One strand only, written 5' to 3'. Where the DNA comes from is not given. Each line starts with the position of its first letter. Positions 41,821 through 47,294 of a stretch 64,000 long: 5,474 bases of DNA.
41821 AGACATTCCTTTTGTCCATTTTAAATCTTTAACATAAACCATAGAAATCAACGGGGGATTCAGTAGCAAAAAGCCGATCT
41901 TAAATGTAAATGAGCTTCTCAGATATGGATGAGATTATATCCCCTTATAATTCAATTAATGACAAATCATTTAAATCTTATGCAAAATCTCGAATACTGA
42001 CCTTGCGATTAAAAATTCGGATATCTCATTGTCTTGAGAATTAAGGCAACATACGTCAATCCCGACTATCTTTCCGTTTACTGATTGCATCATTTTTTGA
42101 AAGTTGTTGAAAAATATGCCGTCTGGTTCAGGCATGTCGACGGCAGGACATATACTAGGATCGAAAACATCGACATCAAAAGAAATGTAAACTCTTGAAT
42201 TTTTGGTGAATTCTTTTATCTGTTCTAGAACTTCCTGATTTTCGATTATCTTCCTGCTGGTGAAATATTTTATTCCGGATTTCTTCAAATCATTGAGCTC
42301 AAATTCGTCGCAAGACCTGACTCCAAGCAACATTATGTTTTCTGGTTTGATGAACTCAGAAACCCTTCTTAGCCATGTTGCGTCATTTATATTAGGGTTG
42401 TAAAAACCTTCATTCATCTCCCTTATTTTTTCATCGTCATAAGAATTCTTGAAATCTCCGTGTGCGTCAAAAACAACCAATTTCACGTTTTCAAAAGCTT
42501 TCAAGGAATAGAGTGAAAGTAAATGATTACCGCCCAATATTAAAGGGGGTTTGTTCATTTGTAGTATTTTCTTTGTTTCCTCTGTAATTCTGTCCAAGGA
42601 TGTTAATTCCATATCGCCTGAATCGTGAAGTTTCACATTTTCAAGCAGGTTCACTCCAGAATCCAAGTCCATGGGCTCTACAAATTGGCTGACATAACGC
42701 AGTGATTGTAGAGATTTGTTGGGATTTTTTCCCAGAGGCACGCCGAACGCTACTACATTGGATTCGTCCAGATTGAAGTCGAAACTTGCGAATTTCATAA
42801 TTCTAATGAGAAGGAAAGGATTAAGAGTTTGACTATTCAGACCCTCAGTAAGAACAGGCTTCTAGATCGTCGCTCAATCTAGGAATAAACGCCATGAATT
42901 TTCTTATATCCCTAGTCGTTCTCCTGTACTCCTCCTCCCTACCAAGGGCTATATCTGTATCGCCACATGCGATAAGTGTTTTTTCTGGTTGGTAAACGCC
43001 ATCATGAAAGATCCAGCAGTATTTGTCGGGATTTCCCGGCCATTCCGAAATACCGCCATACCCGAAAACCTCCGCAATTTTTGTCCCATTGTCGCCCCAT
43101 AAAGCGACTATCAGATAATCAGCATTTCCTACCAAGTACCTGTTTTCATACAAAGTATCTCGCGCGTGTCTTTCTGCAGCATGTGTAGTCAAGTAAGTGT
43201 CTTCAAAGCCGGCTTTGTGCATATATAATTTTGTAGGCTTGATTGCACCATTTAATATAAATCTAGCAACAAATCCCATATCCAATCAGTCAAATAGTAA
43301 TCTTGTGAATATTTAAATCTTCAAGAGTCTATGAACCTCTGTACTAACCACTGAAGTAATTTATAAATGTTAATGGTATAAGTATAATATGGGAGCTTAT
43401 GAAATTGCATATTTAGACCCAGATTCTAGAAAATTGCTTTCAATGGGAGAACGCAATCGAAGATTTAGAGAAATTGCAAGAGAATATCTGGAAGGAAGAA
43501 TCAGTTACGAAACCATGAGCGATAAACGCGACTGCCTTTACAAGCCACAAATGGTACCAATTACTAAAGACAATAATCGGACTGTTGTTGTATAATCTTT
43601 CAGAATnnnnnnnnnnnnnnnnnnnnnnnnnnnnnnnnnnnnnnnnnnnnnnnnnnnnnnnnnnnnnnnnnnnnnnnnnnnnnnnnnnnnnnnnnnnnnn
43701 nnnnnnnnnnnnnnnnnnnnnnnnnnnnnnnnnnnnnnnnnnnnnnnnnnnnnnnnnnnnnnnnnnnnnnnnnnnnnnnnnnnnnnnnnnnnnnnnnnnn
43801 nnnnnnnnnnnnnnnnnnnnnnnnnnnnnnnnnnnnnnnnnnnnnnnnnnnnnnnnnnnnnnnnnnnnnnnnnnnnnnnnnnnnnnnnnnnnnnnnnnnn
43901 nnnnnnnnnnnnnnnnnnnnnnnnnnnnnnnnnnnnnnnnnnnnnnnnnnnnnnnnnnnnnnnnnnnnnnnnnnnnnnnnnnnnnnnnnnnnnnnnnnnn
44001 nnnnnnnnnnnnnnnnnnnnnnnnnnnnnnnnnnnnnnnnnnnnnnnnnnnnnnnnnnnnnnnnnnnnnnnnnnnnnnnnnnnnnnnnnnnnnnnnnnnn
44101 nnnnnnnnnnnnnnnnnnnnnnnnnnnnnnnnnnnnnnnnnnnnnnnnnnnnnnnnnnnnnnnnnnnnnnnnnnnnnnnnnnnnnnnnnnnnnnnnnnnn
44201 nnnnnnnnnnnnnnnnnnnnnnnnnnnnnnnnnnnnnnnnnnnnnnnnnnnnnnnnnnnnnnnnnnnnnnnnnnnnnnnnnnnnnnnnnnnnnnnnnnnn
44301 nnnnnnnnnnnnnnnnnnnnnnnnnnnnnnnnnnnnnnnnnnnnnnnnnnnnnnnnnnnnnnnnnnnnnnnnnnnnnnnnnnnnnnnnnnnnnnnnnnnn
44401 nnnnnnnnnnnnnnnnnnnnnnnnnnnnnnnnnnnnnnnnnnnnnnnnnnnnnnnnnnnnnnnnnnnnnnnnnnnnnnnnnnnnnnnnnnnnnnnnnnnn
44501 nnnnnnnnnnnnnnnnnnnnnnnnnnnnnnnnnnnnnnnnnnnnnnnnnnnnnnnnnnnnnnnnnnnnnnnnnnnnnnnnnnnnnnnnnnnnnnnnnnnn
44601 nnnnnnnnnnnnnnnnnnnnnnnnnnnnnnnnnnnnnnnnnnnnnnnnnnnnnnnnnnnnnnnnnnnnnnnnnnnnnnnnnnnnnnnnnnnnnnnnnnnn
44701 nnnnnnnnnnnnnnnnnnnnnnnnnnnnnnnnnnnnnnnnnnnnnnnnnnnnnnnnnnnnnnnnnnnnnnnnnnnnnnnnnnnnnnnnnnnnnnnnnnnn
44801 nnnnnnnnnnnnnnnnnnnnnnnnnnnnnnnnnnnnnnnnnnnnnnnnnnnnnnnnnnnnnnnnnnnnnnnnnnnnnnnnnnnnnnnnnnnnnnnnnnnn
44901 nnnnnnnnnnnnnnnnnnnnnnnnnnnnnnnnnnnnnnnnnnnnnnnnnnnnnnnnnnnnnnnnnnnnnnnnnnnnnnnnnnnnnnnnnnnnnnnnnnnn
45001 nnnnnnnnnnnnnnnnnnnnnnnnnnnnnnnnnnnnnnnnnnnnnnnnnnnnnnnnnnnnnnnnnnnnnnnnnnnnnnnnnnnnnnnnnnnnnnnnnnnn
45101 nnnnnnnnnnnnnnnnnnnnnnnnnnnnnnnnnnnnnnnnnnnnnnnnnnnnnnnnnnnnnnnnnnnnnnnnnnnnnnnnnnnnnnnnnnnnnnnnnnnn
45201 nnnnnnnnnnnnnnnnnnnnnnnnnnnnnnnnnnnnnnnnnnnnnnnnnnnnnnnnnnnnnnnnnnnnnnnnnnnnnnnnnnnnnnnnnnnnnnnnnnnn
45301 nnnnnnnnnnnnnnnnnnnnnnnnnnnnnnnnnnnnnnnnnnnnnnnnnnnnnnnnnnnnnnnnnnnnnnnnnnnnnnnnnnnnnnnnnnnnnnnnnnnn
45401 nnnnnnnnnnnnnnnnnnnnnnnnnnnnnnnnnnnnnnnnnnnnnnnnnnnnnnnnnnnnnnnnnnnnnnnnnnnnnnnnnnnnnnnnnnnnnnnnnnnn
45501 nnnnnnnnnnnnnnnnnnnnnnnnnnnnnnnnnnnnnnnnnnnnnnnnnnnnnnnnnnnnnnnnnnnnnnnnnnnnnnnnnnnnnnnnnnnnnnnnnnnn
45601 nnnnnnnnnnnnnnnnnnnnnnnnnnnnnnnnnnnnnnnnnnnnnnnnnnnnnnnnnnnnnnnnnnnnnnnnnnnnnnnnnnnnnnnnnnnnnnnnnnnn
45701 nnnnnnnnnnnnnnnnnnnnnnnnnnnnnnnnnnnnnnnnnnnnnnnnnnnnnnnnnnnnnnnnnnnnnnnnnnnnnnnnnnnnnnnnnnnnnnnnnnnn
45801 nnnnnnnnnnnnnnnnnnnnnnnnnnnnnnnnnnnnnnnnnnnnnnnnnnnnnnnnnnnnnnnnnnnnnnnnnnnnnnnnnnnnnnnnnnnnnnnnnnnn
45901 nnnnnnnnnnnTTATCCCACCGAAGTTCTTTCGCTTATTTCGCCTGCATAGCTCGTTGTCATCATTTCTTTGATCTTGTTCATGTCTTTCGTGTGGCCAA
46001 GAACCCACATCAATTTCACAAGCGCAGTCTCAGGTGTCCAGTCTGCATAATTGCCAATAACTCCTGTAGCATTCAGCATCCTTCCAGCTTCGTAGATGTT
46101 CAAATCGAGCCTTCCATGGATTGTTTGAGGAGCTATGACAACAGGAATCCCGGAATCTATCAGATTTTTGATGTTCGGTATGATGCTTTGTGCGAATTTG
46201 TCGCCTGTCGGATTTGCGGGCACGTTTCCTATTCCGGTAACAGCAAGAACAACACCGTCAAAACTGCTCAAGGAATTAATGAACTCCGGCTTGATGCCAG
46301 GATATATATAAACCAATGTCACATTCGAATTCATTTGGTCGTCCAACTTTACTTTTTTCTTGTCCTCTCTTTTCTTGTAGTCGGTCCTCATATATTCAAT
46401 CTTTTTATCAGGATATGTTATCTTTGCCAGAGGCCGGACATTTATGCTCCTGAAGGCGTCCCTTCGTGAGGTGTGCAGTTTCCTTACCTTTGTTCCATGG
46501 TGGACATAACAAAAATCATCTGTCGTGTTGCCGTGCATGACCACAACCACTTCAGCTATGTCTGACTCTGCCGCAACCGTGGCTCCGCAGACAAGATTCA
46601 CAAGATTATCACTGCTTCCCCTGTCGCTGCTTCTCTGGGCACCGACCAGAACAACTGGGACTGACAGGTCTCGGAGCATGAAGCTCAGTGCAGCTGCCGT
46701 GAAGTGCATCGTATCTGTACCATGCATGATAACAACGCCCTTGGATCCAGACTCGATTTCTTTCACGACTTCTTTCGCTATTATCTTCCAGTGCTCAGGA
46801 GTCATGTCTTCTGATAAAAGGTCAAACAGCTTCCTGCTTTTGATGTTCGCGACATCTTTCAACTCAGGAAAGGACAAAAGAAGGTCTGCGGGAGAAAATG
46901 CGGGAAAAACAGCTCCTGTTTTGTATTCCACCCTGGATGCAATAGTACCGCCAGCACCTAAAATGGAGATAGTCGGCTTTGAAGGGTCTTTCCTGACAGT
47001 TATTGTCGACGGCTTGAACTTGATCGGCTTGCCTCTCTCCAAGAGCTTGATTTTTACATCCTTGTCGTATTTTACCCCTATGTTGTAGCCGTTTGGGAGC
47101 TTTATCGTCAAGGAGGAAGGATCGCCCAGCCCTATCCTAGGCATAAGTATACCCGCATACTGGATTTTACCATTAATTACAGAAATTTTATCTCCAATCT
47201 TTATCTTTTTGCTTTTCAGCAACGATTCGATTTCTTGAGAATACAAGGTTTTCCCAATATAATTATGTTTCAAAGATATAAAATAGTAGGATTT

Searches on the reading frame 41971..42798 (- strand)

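Call 79: search_protein_families(library=pfam, proteins=[window:41971-42798:-], max_evalue=0.01)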
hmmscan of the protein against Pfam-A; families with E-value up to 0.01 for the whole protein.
window:41971-42798:- (275 aa): 1 family
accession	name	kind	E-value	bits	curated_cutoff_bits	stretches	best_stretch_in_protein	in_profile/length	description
PF00491.26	Arginase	-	6.3e-44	151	22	1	32-271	26-277/280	Arginase family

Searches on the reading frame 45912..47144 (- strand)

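Call 94: search_protein_families(library=pfam, proteins=[window:45912-47144:-], max_evalue=0.001)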
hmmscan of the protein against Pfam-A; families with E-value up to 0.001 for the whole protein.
window:45912-47144:- (410 aa): 3 families
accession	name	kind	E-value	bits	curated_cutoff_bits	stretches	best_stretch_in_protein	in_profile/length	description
PF00710.25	Asparaginase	-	2.6e-60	203.7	22.5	1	59-252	2-188/193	Asparaginase, N-terminal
PF17763.6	Asparaginase_C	-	8.2e-27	93.9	34.6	1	274-395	1-114/114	Glutaminase/Asparaginase C-terminal domain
PF18195.6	GatD_N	-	8.3e-07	28.7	25.7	1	1-35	21-54/54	GatD N-terminal domain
